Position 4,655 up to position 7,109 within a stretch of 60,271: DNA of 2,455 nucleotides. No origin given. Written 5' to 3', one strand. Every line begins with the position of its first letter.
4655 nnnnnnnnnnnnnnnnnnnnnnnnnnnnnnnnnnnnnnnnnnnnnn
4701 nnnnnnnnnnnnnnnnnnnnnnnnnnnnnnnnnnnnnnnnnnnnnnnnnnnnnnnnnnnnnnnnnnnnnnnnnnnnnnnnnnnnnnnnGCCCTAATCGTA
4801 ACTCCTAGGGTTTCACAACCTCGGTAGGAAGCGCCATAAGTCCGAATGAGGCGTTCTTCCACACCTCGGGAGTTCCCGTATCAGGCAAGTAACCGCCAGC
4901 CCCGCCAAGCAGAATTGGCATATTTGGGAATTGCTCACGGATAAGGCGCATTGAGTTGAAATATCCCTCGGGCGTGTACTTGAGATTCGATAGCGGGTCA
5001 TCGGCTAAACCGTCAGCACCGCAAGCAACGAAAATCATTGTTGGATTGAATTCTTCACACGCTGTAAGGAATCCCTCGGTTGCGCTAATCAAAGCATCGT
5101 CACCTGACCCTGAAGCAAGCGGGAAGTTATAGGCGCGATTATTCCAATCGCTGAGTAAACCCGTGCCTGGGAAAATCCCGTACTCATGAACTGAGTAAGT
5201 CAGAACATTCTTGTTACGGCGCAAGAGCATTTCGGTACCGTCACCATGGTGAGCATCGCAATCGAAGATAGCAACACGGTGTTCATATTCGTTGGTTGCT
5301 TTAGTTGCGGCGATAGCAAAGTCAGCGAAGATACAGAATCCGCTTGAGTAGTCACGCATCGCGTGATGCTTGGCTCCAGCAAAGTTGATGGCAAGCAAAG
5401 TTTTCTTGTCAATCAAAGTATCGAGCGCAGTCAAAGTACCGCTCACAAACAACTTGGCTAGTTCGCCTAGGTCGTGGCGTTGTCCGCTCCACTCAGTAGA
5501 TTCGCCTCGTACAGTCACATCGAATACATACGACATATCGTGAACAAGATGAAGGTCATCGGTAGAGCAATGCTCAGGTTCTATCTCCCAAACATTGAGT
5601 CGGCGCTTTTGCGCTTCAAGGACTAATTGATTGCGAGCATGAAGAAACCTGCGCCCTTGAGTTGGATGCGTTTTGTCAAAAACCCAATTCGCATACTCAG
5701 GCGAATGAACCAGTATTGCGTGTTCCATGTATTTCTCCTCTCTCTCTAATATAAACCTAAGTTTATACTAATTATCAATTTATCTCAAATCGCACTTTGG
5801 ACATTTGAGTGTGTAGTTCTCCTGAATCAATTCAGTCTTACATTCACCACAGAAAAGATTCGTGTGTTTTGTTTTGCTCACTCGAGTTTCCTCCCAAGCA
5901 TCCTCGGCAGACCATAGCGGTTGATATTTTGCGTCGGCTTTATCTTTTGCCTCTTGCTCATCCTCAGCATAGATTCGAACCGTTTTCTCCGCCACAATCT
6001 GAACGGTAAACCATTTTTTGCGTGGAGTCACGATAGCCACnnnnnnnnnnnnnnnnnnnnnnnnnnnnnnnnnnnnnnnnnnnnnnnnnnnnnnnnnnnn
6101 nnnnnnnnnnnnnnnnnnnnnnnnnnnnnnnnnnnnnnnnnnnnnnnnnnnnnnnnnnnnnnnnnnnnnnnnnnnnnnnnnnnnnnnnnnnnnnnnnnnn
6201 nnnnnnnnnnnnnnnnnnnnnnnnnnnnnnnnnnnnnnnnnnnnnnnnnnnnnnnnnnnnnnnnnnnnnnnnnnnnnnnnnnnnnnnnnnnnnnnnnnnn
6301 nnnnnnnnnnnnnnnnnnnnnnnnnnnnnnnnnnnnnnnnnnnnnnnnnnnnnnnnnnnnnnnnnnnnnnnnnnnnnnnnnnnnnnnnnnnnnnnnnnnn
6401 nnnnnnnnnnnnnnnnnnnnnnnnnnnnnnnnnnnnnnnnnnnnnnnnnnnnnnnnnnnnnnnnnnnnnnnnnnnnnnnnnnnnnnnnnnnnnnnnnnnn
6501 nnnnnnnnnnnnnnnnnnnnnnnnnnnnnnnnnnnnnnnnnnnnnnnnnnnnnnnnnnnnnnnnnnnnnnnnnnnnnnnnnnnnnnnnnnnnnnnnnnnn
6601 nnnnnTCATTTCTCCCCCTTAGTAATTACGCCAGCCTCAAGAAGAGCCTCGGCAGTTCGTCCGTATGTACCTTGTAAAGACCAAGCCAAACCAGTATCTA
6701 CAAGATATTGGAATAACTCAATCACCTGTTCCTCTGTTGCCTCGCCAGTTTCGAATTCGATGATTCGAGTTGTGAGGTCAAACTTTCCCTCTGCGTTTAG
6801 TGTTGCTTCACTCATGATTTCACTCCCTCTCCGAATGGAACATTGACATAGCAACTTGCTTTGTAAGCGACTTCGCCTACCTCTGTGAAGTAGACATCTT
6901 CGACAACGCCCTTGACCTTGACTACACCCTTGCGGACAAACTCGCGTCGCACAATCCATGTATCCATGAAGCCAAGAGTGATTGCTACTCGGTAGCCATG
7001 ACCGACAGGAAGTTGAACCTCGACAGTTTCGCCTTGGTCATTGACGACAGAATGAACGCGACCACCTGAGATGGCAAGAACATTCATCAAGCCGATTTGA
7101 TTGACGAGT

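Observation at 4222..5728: Adjacent early genes encode an HDAC-family deacetylase and a proteasome-beta/HslV-like Thr peptidase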

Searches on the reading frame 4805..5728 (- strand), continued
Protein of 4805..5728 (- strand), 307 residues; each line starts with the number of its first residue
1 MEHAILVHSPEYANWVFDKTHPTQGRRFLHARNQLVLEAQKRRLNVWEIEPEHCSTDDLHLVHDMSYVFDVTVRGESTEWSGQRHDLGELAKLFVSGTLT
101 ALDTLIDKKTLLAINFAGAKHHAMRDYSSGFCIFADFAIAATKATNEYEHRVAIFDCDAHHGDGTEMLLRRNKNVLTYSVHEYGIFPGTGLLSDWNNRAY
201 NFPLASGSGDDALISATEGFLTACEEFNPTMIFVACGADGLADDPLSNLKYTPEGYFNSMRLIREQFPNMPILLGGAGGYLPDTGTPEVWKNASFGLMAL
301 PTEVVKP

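Call 97: search_protein_families(library=pfam, proteins=[L271:4445-4999:+, L265:2149-2670:+, L271:3434-3766:+, L271:6075-7469:+, L265:1904-2149:+, L128:8063-8596:+, L312:4247-4993:+, L271:8068-8520:+, L271:4989-5909:+, L271:3836-4402:+], max_evalue=0.01)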
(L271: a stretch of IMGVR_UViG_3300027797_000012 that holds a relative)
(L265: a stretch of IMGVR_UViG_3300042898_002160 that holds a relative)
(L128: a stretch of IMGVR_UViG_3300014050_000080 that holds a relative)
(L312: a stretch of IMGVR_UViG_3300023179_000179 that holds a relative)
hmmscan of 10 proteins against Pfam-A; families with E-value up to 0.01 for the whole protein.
L271:4445-4999:+ (184 aa): 1 family
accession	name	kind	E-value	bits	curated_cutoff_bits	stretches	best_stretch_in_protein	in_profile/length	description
PF00782.25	DSPc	-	2.4e-10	40.8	33.5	1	106-178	58-130/133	Dual specificity phosphatase, catalytic domain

L265:2149-2670:+ (173 aa): 2 families
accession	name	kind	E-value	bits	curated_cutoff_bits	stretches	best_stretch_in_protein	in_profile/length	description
PF00782.25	DSPc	-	1.2e-12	48.3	33.5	1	95-164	59-128/133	Dual specificity phosphatase, catalytic domain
PF22785.1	Tc-R-P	-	0.00088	20.2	27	1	53-135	19-105/106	Polymorphic toxin system, DSP-PTPase phosphatase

L271:3434-3766:+ (110 aa): 0 families

L271:6075-7469:+ (464 aa): 2 families
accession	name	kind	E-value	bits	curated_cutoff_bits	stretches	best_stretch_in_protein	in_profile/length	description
PF03237.21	Terminase_6N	-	3.4e-22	79.6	22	1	52-264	1-213/215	Terminase large subunit, T4likevirus-type, N-terminal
PF17289.8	Terminase_6C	-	3.3e-06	27.6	22.6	1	281-427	1-153/155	Terminase RNaseH-like domain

L265:1904-2149:+ (81 aa): 0 families

L128:8063-8596:+ (177 aa): 2 families
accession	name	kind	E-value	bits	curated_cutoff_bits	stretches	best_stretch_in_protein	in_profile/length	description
PF00782.25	DSPc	-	1.1e-11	45.1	33.5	1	114-173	70-129/133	Dual specificity phosphatase, catalytic domain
PF22784.1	PTP-SAK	-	0.0083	16.6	27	0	114-175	84-140/153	Swiss Army Knife protein, DSP-PTPase phosphatase domain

L312:4247-4993:+ (248 aa): 1 family
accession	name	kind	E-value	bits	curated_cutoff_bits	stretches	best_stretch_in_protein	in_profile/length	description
PF00782.25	DSPc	-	1.2e-08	35.3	33.5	1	170-236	62-128/133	Dual specificity phosphatase, catalytic domain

L271:8068-8520:+ (150 aa): 0 families

L271:4989-5909:+ (306 aa): 1 family
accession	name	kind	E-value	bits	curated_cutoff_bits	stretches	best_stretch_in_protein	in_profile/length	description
PF00850.24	Hist_deacetyl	-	9.5e-56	189.7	27.9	1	25-300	1-297/298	Histone deacetylase domain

L271:3836-4402:+ (188 aa): 1 family
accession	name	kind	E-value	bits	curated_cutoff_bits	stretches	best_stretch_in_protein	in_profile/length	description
PF00227.31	Proteasome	-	9.3e-07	29.1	22.4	1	131-183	135-186/189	Proteasome subunit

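Call 101: search_dna_similar(query=L272:3610-4191:+, collection=phages, mode=protein, max_rows=25)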
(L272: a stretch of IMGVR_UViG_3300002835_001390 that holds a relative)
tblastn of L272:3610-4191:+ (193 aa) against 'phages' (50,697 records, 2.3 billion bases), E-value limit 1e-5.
Records with a match: 11; places in all: 11; records where one place covers at least 80% of the query: 10.
Best place of each record, by identity: <60% 11.
By first word of the organism name: Caudovirales 2; Arthrobacter 2; Tenacibaculum 2; Actinomycetia 1; Psychrobacter 1; Methanobacterium 1; Moorella 1; Xanthomonas 1.
By host as written in the record: - 3; Arthrobacter globiformis B-2979 2; Tenacibaculum sp. 2; Actinomycetia bacterium 1; Methanothermobacter thermautotrophicus 1; Moorella thermoacetica DSM 103132 1; Xanthomonas citri 1.
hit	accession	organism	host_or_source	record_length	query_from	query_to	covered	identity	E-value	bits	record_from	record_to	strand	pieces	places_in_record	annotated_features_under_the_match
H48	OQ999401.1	Actinomycetia phage DSL-LC01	Actinomycetia bacterium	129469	1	192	99%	40.9%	7e-34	132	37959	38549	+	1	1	ATP-dependent protease subunit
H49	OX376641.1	Caudovirales sp. ct2KA10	-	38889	1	193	100%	30.1%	7e-14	74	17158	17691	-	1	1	record has no annotation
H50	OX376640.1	Caudovirales sp. ct2KA10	-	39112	1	193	100%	30.1%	2e-13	73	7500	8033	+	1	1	record has no annotation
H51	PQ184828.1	Arthrobacter phage Pitbull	Arthrobacter globiformis B-2979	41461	1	186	96%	30.6%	8e-14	74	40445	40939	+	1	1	77: protease | 76: hypothetical protein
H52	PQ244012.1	Arthrobacter phage Hum25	Arthrobacter globiformis B-2979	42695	1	186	96%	30.6%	9e-14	74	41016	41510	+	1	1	81: protease | 80: hypothetical protein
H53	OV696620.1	Psychrobacter phage D'Alembert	French washed-rind cheese surface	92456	1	174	90%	28.7%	6e-10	63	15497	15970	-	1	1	Ntn_hydrolase-like protein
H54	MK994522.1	Methanobacterium virus PhiF1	Methanothermobacter thermautotrophicus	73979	1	186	96%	26.2%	1e-7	56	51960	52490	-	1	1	putative ATP-dependent protease | transposase 20 superfamily-like protein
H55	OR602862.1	Moorella phage MTATph1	Moorella thermoacetica DSM 103132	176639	1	174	90%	26.8%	9e-9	60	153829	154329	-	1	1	peptidase HslV family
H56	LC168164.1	Tenacibaculum phage pT24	Tenacibaculum sp.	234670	1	184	95%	25.0%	4e-8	58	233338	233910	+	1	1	hypothetical protein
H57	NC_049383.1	Tenacibaculum phage pT24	Tenacibaculum sp.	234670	1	184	95%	25.0%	4e-8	58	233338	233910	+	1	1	peptidase HslV family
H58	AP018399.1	Xanthomonas phage XacN1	Xanthomonas citri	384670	35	185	78%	28.4%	4e-8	58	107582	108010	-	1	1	hypothetical protein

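Call 102: search_dna_similar(query=L271:4989-5909:+, collection=phages, mode=protein, max_rows=25)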
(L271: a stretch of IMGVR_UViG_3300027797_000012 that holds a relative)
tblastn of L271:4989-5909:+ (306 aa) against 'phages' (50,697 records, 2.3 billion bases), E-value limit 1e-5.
Records with a match: 8; places in all: 8; records where one place covers at least 80% of the query: 5.
Best place of each record, by identity: <60% 8.
By first word of the organism name: Staphylococcus 3; Rhodococcus 2; Microbacterium 1; Bacteriophage 1; Pseudomonas 1.
By host as written in the record: Staphylococcus aureus 2; Rhodococcus equi 2; Microbacterium foliorum NRRL B-24224 1; - 1; methicillin-resistant Staphylococcus aureus spa type t127 1; Pseudomonas aeruginosa 1.
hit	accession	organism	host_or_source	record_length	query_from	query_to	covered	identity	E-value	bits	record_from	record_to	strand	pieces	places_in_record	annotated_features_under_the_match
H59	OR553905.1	Microbacterium phage Magritte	Microbacterium foliorum NRRL B-24224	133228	5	306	99%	43.6%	5e-67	232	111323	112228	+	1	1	204: hypothetical protein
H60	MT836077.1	Bacteriophage sp.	human fecal samples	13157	1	299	98%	31.7%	2e-33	135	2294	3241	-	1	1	record has no annotation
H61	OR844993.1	Staphylococcus phage SA 1306 Kay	Staphylococcus aureus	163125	3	297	96%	29.1%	9e-28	119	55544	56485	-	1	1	record has no annotation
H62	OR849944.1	Staphylococcus phage SA 1298 Kay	Staphylococcus aureus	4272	23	297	90%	29.4%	7e-27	115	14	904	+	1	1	record has no annotation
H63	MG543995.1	Staphylococcus phage UPMK_1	methicillin-resistant Staphylococcus ...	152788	3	251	81%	31.1%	1e-22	103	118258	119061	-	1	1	none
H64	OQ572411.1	Pseudomonas phage Y10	Pseudomonas aeruginosa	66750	107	267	53%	30.7%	8e-14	77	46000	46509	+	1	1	record has no annotation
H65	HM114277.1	Rhodococcus phage E3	Rhodococcus equi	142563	45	180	44%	29.5%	8e-7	56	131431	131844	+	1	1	gp202: putative histone deacetylase protein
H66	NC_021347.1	Rhodococcus phage E3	Rhodococcus equi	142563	45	180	44%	29.5%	8e-7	56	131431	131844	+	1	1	gp202: putative histone deacetylase protein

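Call 103: search_dna_similar(query=L271:4445-4999:+, collection=phages, mode=protein, max_rows=25)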
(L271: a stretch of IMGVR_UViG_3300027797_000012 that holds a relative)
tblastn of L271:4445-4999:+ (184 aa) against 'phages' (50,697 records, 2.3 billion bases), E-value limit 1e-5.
Records with a match: 38; places in all: 38; records where one place covers at least 80% of the query: 22.
Best place of each record, by identity: <60% 38.
By first word of the organism name: Mycobacterium 33; Gordonia 4; Rhodococcus 1.
By host as written in the record: Mycobacterium smegmatis mc2 155 23; Gordonia terrae 3612 4; Mycobacterium smegmatis mc#155 3; Mycobacterium sp. 2; Rhodococcus erythropolis NRRL B-1574 1; Mycobacterium abscessus GD54 1; Mycolicibacterium smegmatis MC2 155 1; Mycolicobacterium smegmatis mc(2)155 1; and 2 more.
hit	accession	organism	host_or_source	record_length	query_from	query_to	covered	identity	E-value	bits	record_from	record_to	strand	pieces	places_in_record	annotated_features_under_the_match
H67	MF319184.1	Mycobacterium phage GenevaB15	Mycobacterium smegmatis mc2 155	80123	24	175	83%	34.8%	4e-11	66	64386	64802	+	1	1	PTPc tyrosine phosphatase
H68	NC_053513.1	Mycobacterium phage Aziz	Mycobacterium smegmatis mc2 155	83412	24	175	83%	34.8%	4e-11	66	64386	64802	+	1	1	132: dual specificity phosphatase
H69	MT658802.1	Mycobacterium phage Aziz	Mycobacterium smegmatis mc2 155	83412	24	175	83%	34.8%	4e-11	66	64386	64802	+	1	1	132: PTPc tyrosine phosphatase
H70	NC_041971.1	Mycobacterium phage Rey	Mycobacterium smegmatis mc2 155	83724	24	175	83%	34.8%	2e-10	64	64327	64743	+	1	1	135: dual specificity phosphatase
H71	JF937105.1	Mycobacterium phage Rey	Mycobacterium smegmatis mc2 155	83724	24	175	83%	34.8%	2e-10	64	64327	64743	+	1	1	135: PTPc tyrosine phosphatase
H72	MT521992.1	Rhodococcus phage NiceHouse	Rhodococcus erythropolis NRRL B-1574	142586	7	172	90%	31.6%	7e-13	71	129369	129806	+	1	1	258: PTPc tyrosine phosphatase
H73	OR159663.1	Gordonia Phage PhinkBoden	Gordonia terrae 3612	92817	19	172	84%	34.0%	2e-14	76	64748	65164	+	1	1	108: PTPc tyrosine phosphatase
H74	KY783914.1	Mycobacterium phage GardenSalsa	Mycobacterium smegmatis mc2 155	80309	24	175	83%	32.3%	3e-10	64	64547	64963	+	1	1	PTPc tyrosine phosphatase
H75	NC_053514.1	Mycobacterium phage Estes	Mycobacterium smegmatis mc2 155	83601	24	175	83%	32.3%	3e-10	64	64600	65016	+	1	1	133: dual specificity phosphatase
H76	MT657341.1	Mycobacterium phage Estes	Mycobacterium smegmatis mc2 155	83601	24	175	83%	32.3%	3e-10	64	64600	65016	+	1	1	133: PTPc tyrosine phosphatase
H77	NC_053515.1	Mycobacterium phage MrMagoo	Mycobacterium smegmatis mc2 155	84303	24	175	83%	32.3%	3e-10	64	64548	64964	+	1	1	134: dual specificity phosphatase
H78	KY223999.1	Mycobacterium phage MrMagoo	Mycobacterium smegmatis mc2 155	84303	24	175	83%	32.3%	3e-10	64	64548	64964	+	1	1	134: PTPc tyrosine phosphatase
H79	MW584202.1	Mycobacterium phage prophiGD54-2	Mycobacterium abscessus GD54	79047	5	176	93%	28.4%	5e-9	60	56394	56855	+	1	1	95: dual specificity phosphatase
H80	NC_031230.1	Gordonia phage Yvonnetastic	Gordonia terrae 3612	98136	20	180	88%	29.5%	4e-14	75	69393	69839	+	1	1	121: dual specificity phosphatase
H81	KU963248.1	Gordonia phage Yvonnetastic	Gordonia terrae 3612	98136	20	180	88%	29.5%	4e-14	75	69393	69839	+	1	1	121: dual specificity protein-tyrosine phosphatase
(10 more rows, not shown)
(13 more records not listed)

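Call 108: fold_search(model_id=the predicted structure, library=viral)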
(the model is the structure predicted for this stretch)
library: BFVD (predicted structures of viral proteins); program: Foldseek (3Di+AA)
matches with E <= 10: 1069; with E <= 0.001: 6
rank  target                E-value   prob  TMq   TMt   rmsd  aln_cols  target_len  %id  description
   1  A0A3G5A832            1.2e-20  1.00  0.78  0.32   4.7       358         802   22  Class II histone deacetylase [Hyperionvirus sp.]
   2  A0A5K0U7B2            2.8e-17  1.00  0.83  0.66   3.7       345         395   20  histone deacetylase [Yasminevirus sp. GU-2018]
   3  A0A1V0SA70            6.0e-16  1.00  0.78  0.68   4.3       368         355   15  Acetoin utilization deacetylase [Catovirus CTV1]
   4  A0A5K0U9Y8            7.5e-15  1.00  0.75  0.55   6.6       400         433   16  Acetoin utilization deacetylase [Yasminevirus sp. GU-2018]
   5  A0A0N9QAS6            3.2e-14  1.00  0.74  0.70   4.0       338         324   15  Acetylpolyamide aminohydrolase [Chrysochromulina ericina virus CeV-01B]
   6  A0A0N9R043            2.9e-04  1.00  0.47  0.53   5.7       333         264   12  Arginase [Chrysochromulina ericina virus CeV-01B]
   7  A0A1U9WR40            2.5e-03  0.87  0.28  0.24  12.0       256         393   11  Helicase ATP-binding domain-containing protein [Escherichia phage vB_EcoS_ESCO41]
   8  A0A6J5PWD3            5.2e-03  0.72  0.21  0.20   8.8       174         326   17  Glycoside hydrolase family 5 domain-containing protein [uncultured Caudovirales phage]
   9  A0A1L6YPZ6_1          1.2e-02  0.38  0.26  0.08  24.2       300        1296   15  (no name in the UniProt tables at hand)
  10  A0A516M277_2          1.5e-02  0.44  0.22  0.08  13.5       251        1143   10  (no name in the UniProt tables at hand)
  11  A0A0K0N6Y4            1.7e-02  0.28  0.23  0.13  19.4       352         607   10  CobT-like cobalamin biosynthesis protein [Gordonia phage GMA7]
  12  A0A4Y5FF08            1.8e-02  0.23  0.20  0.21  13.9       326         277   11  (no name in the UniProt tables at hand)
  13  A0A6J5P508            2.0e-02  0.33  0.28  0.29  10.8       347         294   10  Uncharacterized protein [uncultured Caudovirales phage]
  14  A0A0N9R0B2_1          2.0e-02  0.21  0.23  0.12  18.8       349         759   13  UDP-N-acetylglucosamine 2-epimerase [Chrysochromulina ericina virus CeV-01B]
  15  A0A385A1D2            2.1e-02  0.41  0.16  0.13   7.5       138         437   14  (no name in the UniProt tables at hand)
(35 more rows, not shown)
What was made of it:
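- On Acetylpolyamine amidohydrolase (bacterial 'cluster 4' / Mycoplana APAH type): The giant-virus enzyme annotated as acetylpolyamide aminohydrolase is 15% identical (call 108).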

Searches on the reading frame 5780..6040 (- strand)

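Call 18: search_protein_families(library=pfam, proteins=[window:5780-6040:-], max_evalue=0.01)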
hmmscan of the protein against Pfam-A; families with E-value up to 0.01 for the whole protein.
window:5780-6040:- (86 aa): 3 families
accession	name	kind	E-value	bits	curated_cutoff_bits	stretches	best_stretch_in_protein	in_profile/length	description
PF00097.31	zf-C3HC4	-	0.0072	16.6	21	1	58-83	18-40/40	Zinc finger, C3HC4 type (RING finger)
PF09814.14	HECT_2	-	0.0077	15.6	22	1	22-75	74-127/369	HECT-like Ubiquitin-conjugating enzyme (E2)-binding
PF12773.13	DZR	-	0.0091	16.6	27.3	0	57-84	8-31/45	Double zinc ribbon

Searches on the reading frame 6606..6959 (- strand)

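Call 18: search_protein_families(library=pfam, proteins=[window:6606-6959:-], max_evalue=0.01)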
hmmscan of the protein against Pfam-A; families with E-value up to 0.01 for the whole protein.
window:6606-6959:- (117 aa): 1 family
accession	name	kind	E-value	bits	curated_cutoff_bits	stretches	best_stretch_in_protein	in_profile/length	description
PF24192.1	DUF7417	-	6.6e-17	61.5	27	1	61-114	6-59/75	Domain of unknown function (DUF7417)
